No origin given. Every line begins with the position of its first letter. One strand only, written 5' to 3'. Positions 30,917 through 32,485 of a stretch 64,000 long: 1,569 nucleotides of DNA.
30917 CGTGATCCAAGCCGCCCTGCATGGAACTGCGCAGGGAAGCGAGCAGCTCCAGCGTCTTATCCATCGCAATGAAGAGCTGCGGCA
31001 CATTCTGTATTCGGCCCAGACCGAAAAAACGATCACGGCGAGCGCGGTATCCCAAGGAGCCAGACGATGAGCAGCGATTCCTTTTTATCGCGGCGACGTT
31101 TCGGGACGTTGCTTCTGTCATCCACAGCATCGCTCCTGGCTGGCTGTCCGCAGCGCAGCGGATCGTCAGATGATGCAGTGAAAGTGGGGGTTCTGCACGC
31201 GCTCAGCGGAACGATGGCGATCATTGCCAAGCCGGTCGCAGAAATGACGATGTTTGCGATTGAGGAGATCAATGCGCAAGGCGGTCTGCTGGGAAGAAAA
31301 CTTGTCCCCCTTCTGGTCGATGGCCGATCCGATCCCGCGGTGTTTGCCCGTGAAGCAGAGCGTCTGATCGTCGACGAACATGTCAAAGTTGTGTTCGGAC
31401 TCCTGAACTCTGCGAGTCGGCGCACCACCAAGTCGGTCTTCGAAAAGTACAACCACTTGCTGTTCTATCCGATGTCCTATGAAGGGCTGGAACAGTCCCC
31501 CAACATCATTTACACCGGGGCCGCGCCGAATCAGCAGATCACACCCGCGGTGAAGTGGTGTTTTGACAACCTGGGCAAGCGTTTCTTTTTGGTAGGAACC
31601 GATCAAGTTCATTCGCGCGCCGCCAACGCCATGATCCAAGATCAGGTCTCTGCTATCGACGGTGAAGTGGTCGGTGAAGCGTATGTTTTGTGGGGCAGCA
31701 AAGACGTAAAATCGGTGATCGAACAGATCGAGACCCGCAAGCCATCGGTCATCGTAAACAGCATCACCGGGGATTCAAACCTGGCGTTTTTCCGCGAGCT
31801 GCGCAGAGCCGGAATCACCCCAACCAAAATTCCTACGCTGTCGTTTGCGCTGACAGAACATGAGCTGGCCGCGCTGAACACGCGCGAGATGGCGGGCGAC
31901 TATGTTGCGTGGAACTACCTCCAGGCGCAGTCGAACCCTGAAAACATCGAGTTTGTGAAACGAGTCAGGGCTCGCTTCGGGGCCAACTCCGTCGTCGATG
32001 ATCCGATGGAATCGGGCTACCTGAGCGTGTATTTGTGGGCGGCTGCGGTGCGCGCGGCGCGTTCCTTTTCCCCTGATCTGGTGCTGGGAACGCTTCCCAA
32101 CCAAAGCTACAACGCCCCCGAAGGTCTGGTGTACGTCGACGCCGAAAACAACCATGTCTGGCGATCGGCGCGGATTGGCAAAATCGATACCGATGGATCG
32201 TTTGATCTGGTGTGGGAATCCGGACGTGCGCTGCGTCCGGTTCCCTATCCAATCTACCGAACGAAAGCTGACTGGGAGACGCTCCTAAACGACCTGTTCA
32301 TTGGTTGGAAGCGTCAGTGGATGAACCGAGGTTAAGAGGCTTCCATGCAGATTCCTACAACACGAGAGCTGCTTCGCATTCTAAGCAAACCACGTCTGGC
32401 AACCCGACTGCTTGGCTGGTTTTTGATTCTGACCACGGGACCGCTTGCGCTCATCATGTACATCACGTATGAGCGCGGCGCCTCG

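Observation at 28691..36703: Chemosensory operon with an embedded orphan UrtA/AmiC-family binding lipoprotein and no adaptation enzymes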

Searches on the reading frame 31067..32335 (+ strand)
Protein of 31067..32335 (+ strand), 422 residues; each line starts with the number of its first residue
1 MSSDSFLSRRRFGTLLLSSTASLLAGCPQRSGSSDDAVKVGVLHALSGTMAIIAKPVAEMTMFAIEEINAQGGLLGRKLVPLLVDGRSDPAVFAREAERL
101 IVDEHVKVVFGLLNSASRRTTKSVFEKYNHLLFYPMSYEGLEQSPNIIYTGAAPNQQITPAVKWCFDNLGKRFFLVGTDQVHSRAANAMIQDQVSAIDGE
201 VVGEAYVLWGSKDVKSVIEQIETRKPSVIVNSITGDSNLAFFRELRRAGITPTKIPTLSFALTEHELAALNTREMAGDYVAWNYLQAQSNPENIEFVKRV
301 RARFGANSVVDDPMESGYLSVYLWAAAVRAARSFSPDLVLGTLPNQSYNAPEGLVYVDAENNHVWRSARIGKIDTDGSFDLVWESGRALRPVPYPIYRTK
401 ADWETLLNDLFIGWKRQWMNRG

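Call 4: search_protein_families(library=pfam, proteins=[window:31067-32335:+])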
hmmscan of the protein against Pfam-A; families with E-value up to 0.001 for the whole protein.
window:31067-32335:+ (422 aa): 3 families
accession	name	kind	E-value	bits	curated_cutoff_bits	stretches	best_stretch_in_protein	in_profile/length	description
PF13433.12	Peripla_BP_5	-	1.6e-134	449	27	1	38-398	1-361/363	Periplasmic binding protein domain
PF13458.12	Peripla_BP_6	-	2.4e-71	241.6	31.7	1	38-377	2-342/343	Periplasmic binding protein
PF01094.35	ANF_receptor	-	2e-06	27.6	25.4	1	63-333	8-295/353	Receptor family ligand binding region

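Call 10: find_homologous_proteins(query=window:31067-32335:+)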
Query window:31067-32335:+ (422 aa): 7708 proteins with E <= 0.001 among 8000 candidates; the best 120 are listed.
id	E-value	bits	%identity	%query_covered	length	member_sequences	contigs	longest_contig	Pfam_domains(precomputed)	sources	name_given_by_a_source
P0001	3.9e-280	947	100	100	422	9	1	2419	PF01094.35,PF13433.13,PF13458.13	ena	-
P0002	1.5e-249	846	87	100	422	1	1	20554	PF01094.35,PF13433.13,PF13458.13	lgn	-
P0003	1.4e-228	777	78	100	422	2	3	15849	PF13433.13,PF13458.13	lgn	-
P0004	8.5e-202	689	69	100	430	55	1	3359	PF01094.35,PF13433.13,PF13458.13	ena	-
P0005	9.8e-198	675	70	97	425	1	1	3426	PF13433.13,PF13458.13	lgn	-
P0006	3.5e-193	660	68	100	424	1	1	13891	PF01094.35,PF13433.13,PF13458.13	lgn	-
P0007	1.4e-189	649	68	94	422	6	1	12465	PF01094.35,PF13433.13,PF13458.13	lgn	-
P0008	1.2e-188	646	67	97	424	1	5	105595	PF01094.35,PF13433.13,PF13458.13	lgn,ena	-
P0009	2.0e-182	625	65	99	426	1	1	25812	PF01094.35,PF13433.13,PF13458.13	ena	-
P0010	1.9e-175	602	61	100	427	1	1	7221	PF01094.35,PF13433.13,PF13458.13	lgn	-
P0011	7.5e-173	593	44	97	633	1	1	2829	PF01094.35,PF13433.13,PF13458.13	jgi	jgi:urea transport system substrate-binding protein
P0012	1.5e-170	586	62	94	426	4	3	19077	PF01094.35,PF13433.13,PF13458.13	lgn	-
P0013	1.2e-166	573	61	94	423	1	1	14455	PF01094.35,PF13433.13,PF13458.13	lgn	-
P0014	4.4e-164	565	64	88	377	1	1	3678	PF01094.35,PF13433.13,PF13458.13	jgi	jgi:urea transport system substrate-binding protein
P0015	4.5e-159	548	61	91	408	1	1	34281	PF01094.35,PF13433.13,PF13458.13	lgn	-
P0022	3.5e-156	539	56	99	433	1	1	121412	PF01094.35,PF13433.13,PF13458.13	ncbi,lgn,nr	ncbi:MAG: urea ABC transporter substrate-binding protein [Planctomycetes bacterium]|nr:urea ABC tran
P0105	7.1e-149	515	56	92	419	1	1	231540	PF01094.35,PF13433.13,PF13458.13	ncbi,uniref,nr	ncbi:urea ABC transporter substrate-binding protein [Anabaena sp. UHCC 0451]|uniref:urea ABC transpo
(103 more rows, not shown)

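Call 12: find_encoding_contigs(protein=P0002, flank=10000, max_places=3)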
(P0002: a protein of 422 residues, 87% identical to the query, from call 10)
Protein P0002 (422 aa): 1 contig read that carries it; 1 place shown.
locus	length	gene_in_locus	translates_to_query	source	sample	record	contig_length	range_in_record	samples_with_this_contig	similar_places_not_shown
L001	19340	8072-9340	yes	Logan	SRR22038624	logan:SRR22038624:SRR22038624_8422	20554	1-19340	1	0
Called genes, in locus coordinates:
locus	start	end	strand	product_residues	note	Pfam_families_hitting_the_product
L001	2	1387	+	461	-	?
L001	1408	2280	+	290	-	-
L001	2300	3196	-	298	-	PF00892:EamA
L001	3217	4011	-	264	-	PF08241:Methyltransf_11, PF13649:Methyltransf_25 (weak)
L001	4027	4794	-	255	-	PF00753:Lactamase_B, PF19583:ODP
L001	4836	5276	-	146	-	PF00072:Response_reg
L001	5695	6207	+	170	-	PF01584:CheW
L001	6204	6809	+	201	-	PF01584:CheW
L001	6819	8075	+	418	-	PF00015:MCPsignal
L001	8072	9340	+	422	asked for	PF13433:Peripla_BP_5, PF13458:Peripla_BP_6, PF01094:ANF_receptor (weak)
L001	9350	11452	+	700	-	PF02743:dCache_1, PF00672:HAMP, PF00015:MCPsignal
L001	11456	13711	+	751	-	PF01627:Hpt, PF02518:HATPase_c, PF01584:CheW, PF00072:Response_reg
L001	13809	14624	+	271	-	PF01510:Amidase_2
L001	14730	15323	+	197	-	-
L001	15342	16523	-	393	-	PF00999:Na_H_Exchanger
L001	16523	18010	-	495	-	PF02254:TrkA_N, PF02080:TrkA_C, PF00582:Usp (weak)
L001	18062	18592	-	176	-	PF00132:Hexapep (weak), PF14602:Hexapep_2 (weak)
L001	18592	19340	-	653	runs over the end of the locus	?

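Call 13: find_encoding_contigs(protein=P0008, flank=10000, max_places=3)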
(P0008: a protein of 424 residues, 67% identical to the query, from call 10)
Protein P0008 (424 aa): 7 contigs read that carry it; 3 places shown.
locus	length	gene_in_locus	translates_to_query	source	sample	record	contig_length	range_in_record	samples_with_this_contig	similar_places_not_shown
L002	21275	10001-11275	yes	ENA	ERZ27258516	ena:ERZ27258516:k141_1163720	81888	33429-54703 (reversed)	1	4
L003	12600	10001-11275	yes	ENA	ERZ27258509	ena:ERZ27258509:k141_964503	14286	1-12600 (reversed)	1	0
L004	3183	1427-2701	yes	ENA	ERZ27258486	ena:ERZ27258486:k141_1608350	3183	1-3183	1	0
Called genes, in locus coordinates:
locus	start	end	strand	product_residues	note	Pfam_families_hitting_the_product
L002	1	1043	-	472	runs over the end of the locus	PF00069:Pkinase, PF01636:APH (weak), PF07714:PK_Tyr_Ser-Thr, PF03109:ABC1 (faint), PF06293:Kdo (weak)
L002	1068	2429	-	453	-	PF13517:FG-GAP_3 (faint), PF01839:FG-GAP (faint)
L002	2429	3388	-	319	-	-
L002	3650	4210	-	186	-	PF09695:YtfJ_HI0045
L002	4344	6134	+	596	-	PF05960:DUF885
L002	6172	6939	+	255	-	PF00378:ECH_1, PF16113:ECH_2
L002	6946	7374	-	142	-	PF00072:Response_reg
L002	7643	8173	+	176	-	PF01584:CheW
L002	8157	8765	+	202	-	PF01584:CheW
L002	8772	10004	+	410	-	PF00015:MCPsignal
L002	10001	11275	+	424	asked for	PF13433:Peripla_BP_5, PF13458:Peripla_BP_6, PF01094:ANF_receptor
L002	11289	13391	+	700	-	PF02743:dCache_1, PF00672:HAMP, PF00015:MCPsignal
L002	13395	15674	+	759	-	PF01627:Hpt, PF02518:HATPase_c, PF01584:CheW, PF00072:Response_reg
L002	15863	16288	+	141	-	PF01814:Hemerythrin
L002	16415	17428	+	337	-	PF00781:DAGK_cat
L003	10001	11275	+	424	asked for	PF13433:Peripla_BP_5, PF13458:Peripla_BP_6, PF01094:ANF_receptor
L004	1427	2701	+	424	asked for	PF13433:Peripla_BP_5, PF13458:Peripla_BP_6, PF01094:ANF_receptor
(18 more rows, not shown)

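Call 14: find_encoding_contigs(protein=P0012, flank=10000, max_places=2)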
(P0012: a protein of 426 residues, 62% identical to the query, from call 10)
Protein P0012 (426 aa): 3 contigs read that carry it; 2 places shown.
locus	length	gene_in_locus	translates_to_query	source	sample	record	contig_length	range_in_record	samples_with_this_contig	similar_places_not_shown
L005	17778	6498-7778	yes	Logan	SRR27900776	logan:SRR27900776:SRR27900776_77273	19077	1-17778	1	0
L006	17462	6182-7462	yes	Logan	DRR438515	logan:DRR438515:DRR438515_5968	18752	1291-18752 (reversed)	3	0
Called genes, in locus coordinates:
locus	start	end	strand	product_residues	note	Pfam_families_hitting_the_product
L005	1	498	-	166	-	?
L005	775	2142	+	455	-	PF07396:Porin_O_P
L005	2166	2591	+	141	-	PF00072:Response_reg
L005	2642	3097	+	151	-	PF01584:CheW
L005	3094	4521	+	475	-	PF01739:CheR, PF08242:Methyltransf_12 (faint)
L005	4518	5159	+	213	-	PF01584:CheW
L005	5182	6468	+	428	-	PF00015:MCPsignal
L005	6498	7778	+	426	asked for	PF13433:Peripla_BP_5, PF13458:Peripla_BP_6, PF01094:ANF_receptor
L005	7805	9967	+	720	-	PF02743:dCache_1, PF00672:HAMP, PF00015:MCPsignal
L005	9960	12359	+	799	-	PF01627:Hpt, PF02895:H-kinase_dim (faint), PF02518:HATPase_c, PF01584:CheW, PF00072:Response_reg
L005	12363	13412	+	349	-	PF00072:Response_reg, PF01339:CheB_methylest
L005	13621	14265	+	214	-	-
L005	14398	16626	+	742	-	-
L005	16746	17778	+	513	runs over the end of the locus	PF13699:eCIS_core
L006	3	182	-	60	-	?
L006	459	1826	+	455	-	PF07396:Porin_O_P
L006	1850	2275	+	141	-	PF00072:Response_reg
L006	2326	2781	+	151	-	PF01584:CheW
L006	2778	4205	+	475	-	PF01739:CheR, PF08242:Methyltransf_12 (faint)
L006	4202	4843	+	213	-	PF01584:CheW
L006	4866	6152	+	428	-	PF00015:MCPsignal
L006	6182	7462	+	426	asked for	PF13433:Peripla_BP_5, PF13458:Peripla_BP_6, PF01094:ANF_receptor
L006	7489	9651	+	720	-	PF02743:dCache_1, PF00672:HAMP, PF00015:MCPsignal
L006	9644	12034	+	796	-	PF01627:Hpt, PF02895:H-kinase_dim (faint), PF02518:HATPase_c, PF01584:CheW, PF00072:Response_reg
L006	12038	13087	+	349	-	PF00072:Response_reg, PF01339:CheB_methylest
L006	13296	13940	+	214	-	-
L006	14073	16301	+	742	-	-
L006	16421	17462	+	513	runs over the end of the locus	PF13699:eCIS_core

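Call 15: find_encoding_contigs(protein=P0015, flank=10000, max_places=2)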
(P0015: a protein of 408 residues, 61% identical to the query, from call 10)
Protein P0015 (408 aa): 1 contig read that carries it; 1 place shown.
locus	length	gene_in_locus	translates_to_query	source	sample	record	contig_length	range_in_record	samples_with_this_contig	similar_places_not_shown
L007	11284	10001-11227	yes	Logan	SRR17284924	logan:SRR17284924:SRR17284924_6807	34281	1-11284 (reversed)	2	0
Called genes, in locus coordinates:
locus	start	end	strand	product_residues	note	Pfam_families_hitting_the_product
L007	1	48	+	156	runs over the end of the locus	PF01584:CheW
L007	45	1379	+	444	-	PF03705:CheR_N (weak), PF01739:CheR, PF13428:TPR_14 (faint), PF13432:TPR_16 (weak), PF07719:TPR_2 (faint)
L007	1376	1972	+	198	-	PF01584:CheW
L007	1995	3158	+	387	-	PF00015:MCPsignal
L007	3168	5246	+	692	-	PF02743:dCache_1, PF00672:HAMP, PF00015:MCPsignal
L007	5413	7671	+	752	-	PF01627:Hpt, PF02895:H-kinase_dim (faint), PF02518:HATPase_c, PF01584:CheW, PF00072:Response_reg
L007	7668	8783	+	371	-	PF00072:Response_reg, PF01339:CheB_methylest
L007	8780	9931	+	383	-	-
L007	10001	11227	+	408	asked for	PF13433:Peripla_BP_5, PF13458:Peripla_BP_6, PF01094:ANF_receptor (weak)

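Call 16: find_encoding_contigs(protein=P0022, flank=10000, max_places=2)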
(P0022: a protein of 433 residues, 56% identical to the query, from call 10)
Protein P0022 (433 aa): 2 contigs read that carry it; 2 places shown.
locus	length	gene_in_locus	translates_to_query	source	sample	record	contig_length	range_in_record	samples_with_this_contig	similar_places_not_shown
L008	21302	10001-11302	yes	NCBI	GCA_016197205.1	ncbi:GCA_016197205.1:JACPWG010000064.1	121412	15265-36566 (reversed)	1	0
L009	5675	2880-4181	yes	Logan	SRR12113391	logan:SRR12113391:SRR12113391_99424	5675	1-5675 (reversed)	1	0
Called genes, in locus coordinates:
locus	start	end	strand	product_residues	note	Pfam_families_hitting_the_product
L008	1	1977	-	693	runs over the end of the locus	-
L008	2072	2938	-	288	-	-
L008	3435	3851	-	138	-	-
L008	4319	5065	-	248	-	-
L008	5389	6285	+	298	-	-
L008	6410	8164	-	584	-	PF05231:MASE1, PF00512:HisKA, PF02518:HATPase_c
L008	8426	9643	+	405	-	PF07396:Porin_O_P (faint)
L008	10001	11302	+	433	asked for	PF13433:Peripla_BP_5, PF13458:Peripla_BP_6, PF01094:ANF_receptor (faint)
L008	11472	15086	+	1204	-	PF02743:dCache_1, PF00672:HAMP, PF00512:HisKA, PF02518:HATPase_c, PF00072:Response_reg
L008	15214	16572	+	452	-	PF13650:Asp_protease_2, PF13975:gag-asp_proteas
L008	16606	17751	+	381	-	PF13646:HEAT_2 (weak), PF00515:TPR_1 (faint), PF07719:TPR_2 (faint), PF13181:TPR_8 (faint), PF13424:TPR_12 (weak), PF13414:TPR_11 (weak)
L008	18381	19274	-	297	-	PF01764:Lipase_3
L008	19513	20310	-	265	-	-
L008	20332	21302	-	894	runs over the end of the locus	PF00962:A_deaminase, PF00293:NUDIX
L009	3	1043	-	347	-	?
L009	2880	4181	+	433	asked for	PF13433:Peripla_BP_5, PF13458:Peripla_BP_6, PF01094:ANF_receptor (faint)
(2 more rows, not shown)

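Call 17: find_related_loci(query=window:31067-32335:+, collection=genome_contigs, flank=10000)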
Query window:31067-32335:+ (422 aa) in genome_contigs; peptide patterns used: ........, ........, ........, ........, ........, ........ (x = any residue, [..] = any of these).
103 stretches matched a pattern; 11 encode a relative of the query (tblastn E <= 1e-3); 11 distinct loci.
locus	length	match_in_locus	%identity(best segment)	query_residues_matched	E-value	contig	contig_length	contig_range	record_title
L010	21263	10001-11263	70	1-420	0e+0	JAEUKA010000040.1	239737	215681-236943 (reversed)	MAG: Myxococcales bacterium isolate new MAG-83 k141_501420, whole genome shotgun sequence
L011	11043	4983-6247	68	1-420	1e-179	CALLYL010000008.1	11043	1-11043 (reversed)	MAG TPA_asm: uncultured Myxococcales bacterium isolate SRR5676476_bin.50_CONCOCT_v1.1_MAG genome assembly, contig: ERZ72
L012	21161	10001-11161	59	36-422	6e-157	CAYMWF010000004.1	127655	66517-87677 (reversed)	MAG TPA_asm: uncultured Gemmatimonadota bacterium isolate binchicken_co97_173 genome assembly, contig: NODE_329_length_1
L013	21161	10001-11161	57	36-422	1e-154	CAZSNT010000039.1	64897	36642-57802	MAG TPA_asm: uncultured Victivallales bacterium isolate SRP167671_co1_107 genome assembly, contig: NODE_456_length_64897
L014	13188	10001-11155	57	36-420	3e-153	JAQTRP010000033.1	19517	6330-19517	MAG: Candidatus Omnitrophota bacterium isolate STB_166 NODE_6331_length_19517_cov_3.631872_Sandtown_B, whole genome shot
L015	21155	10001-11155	57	38-422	2e-152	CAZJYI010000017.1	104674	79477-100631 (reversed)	MAG TPA_asm: uncultured Victivallales bacterium isolate binchicken_co97_160 genome assembly, contig: NODE_515_length_104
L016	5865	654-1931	51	1-418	2e-151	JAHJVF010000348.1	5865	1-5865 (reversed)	MAG: Bacteroidetes bacterium isolate OSL_B.mb.4 OSL_B.mb.4_k141_58094, whole genome shotgun sequence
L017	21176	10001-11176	52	34-422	4e-145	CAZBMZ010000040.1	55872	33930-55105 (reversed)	MAG TPA_asm: uncultured Clostridia bacterium isolate SRP090828_co2_158 genome assembly, contig: NODE_212_length_55872_co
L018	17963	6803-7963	56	36-422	7e-152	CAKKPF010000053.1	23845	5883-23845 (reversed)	Candidatus Brocadiaceae bacterium isolate Hainich-H41-bin245-1 genome assembly, contig: H41-bin245_1_Hain_H41_02um_R2_13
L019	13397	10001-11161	56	36-422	4e-152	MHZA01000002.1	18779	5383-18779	MAG: Planctomycetes bacterium RIFCSPLOWO2_12_FULL_40_19 rifcsplowo2_12_scaffold_10544, whole genome shotgun sequence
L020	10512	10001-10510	56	7-176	8e-58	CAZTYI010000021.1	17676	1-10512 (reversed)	MAG TPA_asm: uncultured bacterium isolate SRP178699_co2_508 genome assembly, contig: NODE_2407_length_17676_cov_5.333466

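Call 28: search_protein_families(library=ncbifam, proteins=[window:31067-32335:+], max_evalue=0.00001)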
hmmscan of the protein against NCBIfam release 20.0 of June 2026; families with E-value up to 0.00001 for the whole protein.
window:31067-32335:+ (422 aa): 3 families
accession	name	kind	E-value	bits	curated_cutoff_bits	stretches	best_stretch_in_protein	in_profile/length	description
TIGR03407.1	urea_ABC_UrtA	exception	2.3e-124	415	492.75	1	38-394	1-360/361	urea ABC transporter substrate-binding protein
TIGR03669.1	urea_ABC_arch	equivalog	1.3e-50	172.4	494.8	1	38-382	1-345/375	urea ABC transporter substrate-binding protein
NF011933.0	PRK15404.1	subfamily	9.2e-12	44.7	477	1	33-224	22-216/370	high-affinity branched-chain amino acid ABC transporter substrate-binding protein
